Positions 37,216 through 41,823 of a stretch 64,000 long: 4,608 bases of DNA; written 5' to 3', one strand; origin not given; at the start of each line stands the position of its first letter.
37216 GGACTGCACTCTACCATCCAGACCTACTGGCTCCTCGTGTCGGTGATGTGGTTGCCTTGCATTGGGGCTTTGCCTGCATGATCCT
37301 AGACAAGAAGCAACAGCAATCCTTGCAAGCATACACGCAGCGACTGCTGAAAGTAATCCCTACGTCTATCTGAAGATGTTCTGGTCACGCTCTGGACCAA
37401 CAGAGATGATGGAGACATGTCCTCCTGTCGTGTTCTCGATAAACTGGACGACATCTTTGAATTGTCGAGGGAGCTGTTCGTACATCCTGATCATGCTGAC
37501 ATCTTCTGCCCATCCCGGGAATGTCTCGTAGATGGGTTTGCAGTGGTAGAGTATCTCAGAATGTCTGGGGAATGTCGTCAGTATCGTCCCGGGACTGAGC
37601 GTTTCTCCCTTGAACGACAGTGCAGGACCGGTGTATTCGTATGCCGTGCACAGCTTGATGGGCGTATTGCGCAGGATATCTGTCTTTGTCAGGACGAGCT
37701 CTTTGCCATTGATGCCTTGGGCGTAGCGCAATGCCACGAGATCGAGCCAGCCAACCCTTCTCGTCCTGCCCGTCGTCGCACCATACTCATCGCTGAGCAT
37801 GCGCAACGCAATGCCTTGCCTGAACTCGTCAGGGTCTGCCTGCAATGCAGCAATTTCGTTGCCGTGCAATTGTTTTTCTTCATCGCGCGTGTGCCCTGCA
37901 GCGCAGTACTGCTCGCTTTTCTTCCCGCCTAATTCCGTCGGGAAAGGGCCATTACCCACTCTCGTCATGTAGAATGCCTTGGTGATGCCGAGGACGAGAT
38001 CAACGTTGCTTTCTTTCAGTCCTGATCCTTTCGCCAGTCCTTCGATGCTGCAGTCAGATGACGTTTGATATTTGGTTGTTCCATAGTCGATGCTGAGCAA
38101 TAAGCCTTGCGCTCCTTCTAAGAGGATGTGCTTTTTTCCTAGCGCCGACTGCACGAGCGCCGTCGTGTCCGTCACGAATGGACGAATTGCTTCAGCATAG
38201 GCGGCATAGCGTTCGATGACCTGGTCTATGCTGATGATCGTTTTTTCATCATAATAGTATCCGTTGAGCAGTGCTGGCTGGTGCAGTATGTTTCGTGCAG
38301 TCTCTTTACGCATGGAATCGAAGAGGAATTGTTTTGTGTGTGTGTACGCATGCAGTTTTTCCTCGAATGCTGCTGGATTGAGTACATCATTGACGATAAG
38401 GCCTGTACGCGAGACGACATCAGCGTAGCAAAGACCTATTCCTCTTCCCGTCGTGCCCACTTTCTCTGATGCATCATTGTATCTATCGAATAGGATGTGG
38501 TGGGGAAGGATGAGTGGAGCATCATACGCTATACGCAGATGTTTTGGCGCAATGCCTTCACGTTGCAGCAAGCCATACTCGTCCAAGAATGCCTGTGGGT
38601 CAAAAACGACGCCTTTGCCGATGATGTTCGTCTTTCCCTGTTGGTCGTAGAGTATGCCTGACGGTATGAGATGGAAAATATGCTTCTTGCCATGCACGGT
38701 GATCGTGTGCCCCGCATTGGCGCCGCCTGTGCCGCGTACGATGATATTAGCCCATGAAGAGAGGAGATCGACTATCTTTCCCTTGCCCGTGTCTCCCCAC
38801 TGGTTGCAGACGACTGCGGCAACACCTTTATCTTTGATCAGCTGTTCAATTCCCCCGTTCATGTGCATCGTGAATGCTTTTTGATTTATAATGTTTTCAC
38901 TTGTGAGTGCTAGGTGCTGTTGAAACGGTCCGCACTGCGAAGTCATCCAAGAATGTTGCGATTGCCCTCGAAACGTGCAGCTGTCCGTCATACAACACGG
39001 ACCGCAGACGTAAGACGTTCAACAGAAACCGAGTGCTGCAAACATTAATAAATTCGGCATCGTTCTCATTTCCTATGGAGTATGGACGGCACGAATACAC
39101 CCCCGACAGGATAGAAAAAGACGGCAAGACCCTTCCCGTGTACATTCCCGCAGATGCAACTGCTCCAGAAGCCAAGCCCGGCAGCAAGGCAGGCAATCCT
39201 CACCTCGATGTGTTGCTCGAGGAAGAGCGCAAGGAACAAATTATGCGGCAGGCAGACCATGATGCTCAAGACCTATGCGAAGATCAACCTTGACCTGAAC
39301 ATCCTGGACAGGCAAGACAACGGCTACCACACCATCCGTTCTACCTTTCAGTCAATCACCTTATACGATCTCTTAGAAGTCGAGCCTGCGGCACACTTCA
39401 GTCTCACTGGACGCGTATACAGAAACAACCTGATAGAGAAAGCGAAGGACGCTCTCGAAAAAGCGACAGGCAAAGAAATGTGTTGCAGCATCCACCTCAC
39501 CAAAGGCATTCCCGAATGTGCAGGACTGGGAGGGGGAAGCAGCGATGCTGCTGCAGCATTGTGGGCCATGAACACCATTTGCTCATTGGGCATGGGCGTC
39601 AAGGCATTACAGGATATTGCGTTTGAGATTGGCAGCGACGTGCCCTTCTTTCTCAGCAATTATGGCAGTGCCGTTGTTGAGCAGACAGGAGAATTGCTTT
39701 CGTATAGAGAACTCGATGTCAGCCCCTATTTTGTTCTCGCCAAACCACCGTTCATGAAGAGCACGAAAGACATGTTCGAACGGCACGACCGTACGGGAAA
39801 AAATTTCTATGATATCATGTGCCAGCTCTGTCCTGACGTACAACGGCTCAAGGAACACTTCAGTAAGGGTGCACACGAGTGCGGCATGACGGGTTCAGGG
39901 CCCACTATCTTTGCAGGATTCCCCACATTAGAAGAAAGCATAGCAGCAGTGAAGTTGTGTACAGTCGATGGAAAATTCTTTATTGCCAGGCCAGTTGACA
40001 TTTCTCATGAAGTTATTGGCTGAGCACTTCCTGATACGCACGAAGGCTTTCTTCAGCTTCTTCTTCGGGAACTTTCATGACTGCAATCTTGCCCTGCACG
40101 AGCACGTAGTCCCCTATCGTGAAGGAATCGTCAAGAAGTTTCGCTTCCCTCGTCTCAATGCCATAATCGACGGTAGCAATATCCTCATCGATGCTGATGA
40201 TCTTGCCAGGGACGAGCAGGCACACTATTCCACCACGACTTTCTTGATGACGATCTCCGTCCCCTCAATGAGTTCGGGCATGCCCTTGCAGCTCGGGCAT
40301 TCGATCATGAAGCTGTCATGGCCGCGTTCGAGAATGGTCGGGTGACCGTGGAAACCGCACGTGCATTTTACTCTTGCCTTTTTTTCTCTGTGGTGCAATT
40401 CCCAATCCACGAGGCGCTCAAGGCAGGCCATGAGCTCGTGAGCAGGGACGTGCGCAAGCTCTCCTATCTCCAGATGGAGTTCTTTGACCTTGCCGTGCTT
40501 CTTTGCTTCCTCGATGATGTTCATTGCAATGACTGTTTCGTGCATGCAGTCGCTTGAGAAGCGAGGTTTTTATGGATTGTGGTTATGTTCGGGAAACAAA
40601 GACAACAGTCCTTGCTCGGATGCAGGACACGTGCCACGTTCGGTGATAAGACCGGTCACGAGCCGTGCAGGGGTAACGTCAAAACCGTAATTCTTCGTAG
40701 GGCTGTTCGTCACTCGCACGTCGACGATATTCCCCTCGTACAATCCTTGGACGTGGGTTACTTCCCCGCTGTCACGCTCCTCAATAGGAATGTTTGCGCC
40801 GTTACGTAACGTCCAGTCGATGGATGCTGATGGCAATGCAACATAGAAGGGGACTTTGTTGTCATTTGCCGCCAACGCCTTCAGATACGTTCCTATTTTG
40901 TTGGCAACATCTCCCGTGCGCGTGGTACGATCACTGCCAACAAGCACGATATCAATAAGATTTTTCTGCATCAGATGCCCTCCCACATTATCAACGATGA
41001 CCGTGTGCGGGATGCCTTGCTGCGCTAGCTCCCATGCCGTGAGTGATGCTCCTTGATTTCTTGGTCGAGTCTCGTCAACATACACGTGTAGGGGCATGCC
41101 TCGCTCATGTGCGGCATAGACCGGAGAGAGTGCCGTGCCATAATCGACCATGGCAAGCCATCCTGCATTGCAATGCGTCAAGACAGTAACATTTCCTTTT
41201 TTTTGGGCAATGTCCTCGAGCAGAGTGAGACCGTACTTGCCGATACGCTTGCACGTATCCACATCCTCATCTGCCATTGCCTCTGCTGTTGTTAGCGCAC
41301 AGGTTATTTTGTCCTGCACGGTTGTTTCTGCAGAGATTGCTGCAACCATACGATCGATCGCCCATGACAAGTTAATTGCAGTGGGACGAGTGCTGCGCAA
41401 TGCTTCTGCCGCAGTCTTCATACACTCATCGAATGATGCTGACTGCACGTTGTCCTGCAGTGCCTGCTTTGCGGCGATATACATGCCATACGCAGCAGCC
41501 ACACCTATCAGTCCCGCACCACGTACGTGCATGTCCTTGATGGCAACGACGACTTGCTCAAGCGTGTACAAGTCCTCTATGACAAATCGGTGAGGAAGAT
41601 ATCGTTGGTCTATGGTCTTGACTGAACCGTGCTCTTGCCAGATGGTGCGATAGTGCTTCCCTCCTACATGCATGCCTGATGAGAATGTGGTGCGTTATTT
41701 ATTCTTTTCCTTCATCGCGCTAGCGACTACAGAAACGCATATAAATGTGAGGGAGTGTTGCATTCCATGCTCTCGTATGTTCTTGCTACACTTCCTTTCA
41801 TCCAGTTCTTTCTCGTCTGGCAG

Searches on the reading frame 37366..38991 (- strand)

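Call 15: search_protein_families(library=pfam, proteins=[window:37366-38991:-], max_evalue=0.00001)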
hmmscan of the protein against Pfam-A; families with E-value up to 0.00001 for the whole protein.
window:37366-38991:- (541 aa): 1 family
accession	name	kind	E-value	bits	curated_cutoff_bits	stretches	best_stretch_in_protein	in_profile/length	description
PF00709.27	Adenylsucc_synt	-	3.4e-129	431.7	27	1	60-539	2-416/416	Adenylosuccinate synthetase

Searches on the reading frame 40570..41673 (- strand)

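Call 15: search_protein_families(library=pfam, proteins=[window:40570-41673:-], max_evalue=0.00001)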
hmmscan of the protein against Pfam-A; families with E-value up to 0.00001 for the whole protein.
window:40570-41673:- (367 aa): 1 family
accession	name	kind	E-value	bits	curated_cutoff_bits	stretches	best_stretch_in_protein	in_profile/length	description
PF01008.23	IF-2B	-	1.1e-71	241.8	22.4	1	50-350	2-279/280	Initiation factor 2 subunit family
